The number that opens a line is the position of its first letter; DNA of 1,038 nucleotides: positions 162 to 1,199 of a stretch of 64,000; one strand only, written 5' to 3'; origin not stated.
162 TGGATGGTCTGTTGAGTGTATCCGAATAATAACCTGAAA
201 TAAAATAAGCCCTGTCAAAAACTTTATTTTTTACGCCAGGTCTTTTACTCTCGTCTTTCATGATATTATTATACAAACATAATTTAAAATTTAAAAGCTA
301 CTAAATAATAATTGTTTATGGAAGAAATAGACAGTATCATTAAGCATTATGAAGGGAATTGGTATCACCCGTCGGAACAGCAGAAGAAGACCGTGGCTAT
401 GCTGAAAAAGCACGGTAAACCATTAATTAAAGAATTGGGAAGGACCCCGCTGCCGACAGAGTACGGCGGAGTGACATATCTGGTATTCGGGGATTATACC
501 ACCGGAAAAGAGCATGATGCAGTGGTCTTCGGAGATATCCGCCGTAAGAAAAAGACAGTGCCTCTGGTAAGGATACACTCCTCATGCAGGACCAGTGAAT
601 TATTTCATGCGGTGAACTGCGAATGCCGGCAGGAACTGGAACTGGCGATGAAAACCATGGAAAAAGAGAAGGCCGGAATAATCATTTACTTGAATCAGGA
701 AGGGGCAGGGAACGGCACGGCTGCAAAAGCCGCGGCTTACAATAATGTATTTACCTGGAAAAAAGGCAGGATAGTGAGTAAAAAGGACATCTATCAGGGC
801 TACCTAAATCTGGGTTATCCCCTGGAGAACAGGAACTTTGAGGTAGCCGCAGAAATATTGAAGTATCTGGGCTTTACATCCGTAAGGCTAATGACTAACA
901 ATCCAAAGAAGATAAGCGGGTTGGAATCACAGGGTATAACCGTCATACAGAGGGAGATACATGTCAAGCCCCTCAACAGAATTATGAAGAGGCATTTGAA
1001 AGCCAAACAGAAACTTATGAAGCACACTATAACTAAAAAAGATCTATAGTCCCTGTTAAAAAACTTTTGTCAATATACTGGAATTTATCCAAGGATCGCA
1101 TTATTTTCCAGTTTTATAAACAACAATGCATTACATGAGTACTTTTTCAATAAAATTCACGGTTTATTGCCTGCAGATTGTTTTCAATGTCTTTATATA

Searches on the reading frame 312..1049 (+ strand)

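Call 71: search_protein_families(library=pfam, proteins=[window:312-1049:+], max_evalue=0.00001)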
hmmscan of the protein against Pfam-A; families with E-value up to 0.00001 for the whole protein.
window:312-1049:+ (245 aa): 1 family
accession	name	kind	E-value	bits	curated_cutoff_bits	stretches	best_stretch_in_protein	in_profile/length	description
PF00925.25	GTP_cyclohydro2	-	1.1e-41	142.6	23.3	1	44-214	5-163/165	GTP cyclohydrolase II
